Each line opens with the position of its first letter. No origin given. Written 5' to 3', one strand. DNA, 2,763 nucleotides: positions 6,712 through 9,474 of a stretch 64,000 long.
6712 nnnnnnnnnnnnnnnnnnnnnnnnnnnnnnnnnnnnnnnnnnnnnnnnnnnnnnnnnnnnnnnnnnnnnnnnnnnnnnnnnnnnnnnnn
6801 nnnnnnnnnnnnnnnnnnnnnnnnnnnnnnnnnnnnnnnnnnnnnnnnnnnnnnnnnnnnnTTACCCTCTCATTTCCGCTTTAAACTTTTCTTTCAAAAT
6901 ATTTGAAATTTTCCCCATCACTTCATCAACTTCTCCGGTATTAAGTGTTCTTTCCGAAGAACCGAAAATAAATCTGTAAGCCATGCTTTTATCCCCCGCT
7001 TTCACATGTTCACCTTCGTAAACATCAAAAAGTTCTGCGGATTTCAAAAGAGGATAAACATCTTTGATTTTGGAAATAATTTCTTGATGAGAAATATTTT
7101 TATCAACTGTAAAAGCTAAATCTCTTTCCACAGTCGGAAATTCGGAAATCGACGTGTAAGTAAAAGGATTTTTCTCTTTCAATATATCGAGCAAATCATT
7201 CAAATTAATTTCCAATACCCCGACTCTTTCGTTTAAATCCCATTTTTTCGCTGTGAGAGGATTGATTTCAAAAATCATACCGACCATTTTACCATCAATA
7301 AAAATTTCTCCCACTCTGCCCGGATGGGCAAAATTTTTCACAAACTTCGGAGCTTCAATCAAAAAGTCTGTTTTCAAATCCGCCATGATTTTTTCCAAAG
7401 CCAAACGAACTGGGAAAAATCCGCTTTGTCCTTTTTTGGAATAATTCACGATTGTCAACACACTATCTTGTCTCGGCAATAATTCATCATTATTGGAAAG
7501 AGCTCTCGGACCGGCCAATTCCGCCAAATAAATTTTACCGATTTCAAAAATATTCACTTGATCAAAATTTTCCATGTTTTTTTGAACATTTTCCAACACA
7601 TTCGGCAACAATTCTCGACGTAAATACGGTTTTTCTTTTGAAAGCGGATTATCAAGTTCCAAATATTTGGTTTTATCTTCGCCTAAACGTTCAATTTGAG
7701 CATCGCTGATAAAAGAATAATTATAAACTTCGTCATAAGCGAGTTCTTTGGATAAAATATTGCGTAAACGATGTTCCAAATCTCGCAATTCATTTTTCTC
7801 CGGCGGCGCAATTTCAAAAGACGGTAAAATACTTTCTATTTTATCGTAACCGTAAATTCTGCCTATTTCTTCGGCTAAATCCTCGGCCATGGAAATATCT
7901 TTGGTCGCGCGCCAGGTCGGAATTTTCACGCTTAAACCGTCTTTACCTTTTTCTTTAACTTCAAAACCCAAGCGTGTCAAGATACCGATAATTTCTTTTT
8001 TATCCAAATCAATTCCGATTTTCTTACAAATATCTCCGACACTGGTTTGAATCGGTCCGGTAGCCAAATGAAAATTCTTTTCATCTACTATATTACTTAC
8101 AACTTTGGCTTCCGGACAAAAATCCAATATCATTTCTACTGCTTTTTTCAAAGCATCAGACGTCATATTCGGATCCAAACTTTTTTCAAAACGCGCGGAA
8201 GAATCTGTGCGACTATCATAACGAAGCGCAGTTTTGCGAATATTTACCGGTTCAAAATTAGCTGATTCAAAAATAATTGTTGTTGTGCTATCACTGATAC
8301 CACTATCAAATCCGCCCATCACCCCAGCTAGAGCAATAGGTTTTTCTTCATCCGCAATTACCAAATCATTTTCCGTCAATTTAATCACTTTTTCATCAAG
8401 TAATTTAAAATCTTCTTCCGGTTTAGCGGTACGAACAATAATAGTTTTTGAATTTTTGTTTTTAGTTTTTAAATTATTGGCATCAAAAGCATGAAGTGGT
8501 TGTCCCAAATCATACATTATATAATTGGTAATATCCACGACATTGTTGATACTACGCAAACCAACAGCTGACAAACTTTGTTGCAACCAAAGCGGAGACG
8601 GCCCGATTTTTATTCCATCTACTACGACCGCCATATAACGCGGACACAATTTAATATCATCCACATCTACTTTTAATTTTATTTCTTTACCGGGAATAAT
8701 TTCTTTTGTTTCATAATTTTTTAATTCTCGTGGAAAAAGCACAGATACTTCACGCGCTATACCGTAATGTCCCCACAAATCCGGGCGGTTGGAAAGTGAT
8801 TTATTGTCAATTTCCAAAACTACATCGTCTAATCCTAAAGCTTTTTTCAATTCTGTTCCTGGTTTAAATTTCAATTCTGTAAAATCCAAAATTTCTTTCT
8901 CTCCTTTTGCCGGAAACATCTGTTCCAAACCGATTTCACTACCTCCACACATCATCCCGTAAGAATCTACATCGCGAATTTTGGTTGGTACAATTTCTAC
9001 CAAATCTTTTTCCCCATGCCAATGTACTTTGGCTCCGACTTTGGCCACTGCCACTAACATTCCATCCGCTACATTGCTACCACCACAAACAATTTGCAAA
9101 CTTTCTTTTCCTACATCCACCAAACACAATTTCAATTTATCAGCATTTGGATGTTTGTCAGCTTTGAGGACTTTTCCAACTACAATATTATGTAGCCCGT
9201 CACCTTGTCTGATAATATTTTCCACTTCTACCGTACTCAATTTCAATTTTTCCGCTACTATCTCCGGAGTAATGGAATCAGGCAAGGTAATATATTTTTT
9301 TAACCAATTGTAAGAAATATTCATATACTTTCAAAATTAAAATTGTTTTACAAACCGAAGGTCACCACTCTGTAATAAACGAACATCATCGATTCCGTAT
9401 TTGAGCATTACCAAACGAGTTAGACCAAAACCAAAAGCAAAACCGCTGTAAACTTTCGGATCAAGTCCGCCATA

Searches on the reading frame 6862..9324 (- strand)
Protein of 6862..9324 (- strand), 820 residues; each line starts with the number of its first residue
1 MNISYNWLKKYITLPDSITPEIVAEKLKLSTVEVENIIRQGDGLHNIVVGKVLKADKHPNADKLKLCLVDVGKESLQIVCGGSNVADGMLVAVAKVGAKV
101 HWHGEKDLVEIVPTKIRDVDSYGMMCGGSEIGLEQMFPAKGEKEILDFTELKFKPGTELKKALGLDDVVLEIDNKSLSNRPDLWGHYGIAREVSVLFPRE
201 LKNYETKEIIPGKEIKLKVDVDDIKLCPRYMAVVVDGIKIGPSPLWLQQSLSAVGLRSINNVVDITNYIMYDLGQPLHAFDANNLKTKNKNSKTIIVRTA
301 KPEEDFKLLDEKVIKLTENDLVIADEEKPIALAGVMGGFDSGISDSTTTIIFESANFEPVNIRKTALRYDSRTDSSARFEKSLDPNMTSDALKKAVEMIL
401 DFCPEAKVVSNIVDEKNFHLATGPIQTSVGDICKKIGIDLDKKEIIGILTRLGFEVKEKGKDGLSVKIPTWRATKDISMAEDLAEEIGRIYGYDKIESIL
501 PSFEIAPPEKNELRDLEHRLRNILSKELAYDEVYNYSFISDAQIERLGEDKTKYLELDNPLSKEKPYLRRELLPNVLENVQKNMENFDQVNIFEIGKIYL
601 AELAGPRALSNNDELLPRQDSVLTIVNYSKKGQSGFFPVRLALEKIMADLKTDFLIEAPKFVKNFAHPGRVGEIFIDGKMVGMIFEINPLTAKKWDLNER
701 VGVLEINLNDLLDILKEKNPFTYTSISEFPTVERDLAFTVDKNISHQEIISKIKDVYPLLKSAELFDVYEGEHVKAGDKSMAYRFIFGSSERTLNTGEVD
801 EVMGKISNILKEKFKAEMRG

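Call 39: find_homologous_proteins(query=window:6862-9324:-, max_evalue=1e-50)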
Query window:6862-9324:- (820 aa): 7999 proteins with E <= 1e-50 among 8000 candidates; the best 120 are listed.
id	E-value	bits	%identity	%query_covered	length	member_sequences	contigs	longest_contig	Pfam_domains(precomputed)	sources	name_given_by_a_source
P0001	0.0e+0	1563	84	100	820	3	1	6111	PF03483.23,PF03147.20,PF03484.22,PF17759.7,PF01588.27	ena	-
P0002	0.0e+0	1550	84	100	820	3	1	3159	PF03483.23,PF03147.20,PF03484.22,PF17759.7,PF01588.27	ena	-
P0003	0.0e+0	1401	76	100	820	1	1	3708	PF03483.23,PF03147.20,PF03484.22,PF17759.7,PF01588.27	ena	-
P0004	0.0e+0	1379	74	100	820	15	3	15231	PF03483.23,PF03147.20,PF03484.22,PF17759.7,PF01588.27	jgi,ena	-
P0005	0.0e+0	1358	73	100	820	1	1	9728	PF03483.23,PF03147.20,PF03484.22,PF17759.7,PF01588.27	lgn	-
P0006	0.0e+0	1029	59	100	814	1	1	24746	PF03483.23,PF03147.20,PF03484.22,PF17759.7,PF01588.27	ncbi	-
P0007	0.0e+0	1016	60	100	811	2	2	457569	PF03483.23,PF03147.20,PF03484.22,PF17759.7,PF01588.27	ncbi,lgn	-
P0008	1.7e-298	1010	58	100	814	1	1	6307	PF03483.23,PF03147.20,PF03484.22,PF17759.7,PF01588.27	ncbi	-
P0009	1.6e-297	1007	58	100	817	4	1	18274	PF03483.23,PF03147.20,PF03484.22,PF17759.7,PF01588.27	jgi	-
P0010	6.0e-294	995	56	100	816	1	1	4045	PF03483.23,PF03147.20,PF03484.22,PF17759.7,PF01588.27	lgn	-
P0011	9.4e-294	995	57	100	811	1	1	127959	PF03483.23,PF03147.20,PF03484.22,PF17759.7,PF01588.27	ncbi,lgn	-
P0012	6.8e-293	992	56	100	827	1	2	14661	PF03483.23,PF03147.20,PF03484.22,PF17759.7,PF01588.27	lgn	-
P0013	1.1e-292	991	56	100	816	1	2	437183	PF03483.23,PF03147.20,PF03484.22,PF17759.7,PF01588.27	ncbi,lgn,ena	-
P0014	1.5e-292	991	57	100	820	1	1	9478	PF03483.23,PF03147.20,PF03484.22,PF17759.7,PF01588.27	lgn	-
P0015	1.9e-292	991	57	100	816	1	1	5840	PF03483.23,PF03147.20,PF03484.22,PF17759.7,PF01588.27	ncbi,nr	ncbi:MAG: phenylalanine--tRNA ligase subunit beta [Candidatus Magasanikbacteria bacterium]|nr:phenyl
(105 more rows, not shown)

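Call 40: find_encoding_contigs(protein=P0001, flank=6000, max_places=3)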
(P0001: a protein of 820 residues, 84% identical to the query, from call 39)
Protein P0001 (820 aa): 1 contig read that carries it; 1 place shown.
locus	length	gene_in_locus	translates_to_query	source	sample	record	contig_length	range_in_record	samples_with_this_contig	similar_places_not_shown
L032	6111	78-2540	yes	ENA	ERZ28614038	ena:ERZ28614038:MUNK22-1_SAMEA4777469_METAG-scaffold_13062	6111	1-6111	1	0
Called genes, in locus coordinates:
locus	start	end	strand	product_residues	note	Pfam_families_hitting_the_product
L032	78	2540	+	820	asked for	PF01588:tRNA_bind, PF03483:B3_4, PF03484:B5, PF17759:tRNA_synthFbeta, PF03147:FDX-ACB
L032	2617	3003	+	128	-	-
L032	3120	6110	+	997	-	?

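Call 41: find_encoding_contigs(protein=P0004, flank=8000, max_places=3)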
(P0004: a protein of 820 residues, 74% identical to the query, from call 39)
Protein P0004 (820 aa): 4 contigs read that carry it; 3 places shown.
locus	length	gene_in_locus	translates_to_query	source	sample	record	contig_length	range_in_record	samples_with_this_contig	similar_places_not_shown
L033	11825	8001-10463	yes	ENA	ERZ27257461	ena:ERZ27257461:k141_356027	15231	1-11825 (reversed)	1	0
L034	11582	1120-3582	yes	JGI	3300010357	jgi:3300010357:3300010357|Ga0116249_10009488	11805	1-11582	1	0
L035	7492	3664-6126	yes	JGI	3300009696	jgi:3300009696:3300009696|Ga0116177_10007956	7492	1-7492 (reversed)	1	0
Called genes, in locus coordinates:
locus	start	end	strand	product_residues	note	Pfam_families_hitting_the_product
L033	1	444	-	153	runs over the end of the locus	PF00293:NUDIX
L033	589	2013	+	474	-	PF02878:PGM_PMM_I, PF02879:PGM_PMM_II, PF02880:PGM_PMM_III, PF00408:PGM_PMM_IV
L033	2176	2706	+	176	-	-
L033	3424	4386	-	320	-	PF01435:Peptidase_M48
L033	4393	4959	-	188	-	PF04011:LemA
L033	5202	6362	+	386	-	PF02163:Peptidase_M50, PF13180:PDZ_2 (weak)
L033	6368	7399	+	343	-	PF02912:Phe_tRNA-synt_N, PF01409:tRNA-synt_2d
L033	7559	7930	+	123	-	PF05635:23S_rRNA_IVP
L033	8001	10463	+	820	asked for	PF01588:tRNA_bind, PF03483:B3_4, PF03484:B5, PF17759:tRNA_synthFbeta, PF03147:FDX-ACB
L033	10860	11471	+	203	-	-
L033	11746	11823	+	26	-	?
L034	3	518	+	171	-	?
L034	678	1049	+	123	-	PF05635:23S_rRNA_IVP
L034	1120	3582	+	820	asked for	PF01588:tRNA_bind, PF03483:B3_4, PF03484:B5, PF17759:tRNA_synthFbeta, PF03147:FDX-ACB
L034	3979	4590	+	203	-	-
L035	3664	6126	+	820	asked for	PF01588:tRNA_bind, PF03483:B3_4, PF03484:B5, PF17759:tRNA_synthFbeta, PF03147:FDX-ACB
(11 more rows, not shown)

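Call 42: find_encoding_contigs(protein=P0005, flank=8000, max_places=3)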
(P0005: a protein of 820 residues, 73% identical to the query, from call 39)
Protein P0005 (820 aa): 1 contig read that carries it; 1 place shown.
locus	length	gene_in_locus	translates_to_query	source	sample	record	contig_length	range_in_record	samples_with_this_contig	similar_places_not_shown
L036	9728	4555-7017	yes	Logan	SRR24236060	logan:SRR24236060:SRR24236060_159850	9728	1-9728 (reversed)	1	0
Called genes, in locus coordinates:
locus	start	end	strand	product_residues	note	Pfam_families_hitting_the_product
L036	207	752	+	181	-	-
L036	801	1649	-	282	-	PF01435:Peptidase_M48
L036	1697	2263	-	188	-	PF04011:LemA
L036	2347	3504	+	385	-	PF02163:Peptidase_M50, PF13180:PDZ_2 (weak)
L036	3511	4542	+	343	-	PF02912:Phe_tRNA-synt_N, PF01409:tRNA-synt_2d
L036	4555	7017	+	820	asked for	PF01588:tRNA_bind, PF03483:B3_4, PF03484:B5, PF17759:tRNA_synthFbeta, PF03147:FDX-ACB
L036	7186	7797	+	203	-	-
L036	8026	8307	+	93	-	-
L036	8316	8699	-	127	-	PF22296:bAvd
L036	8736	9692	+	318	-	PF00078:RVT_1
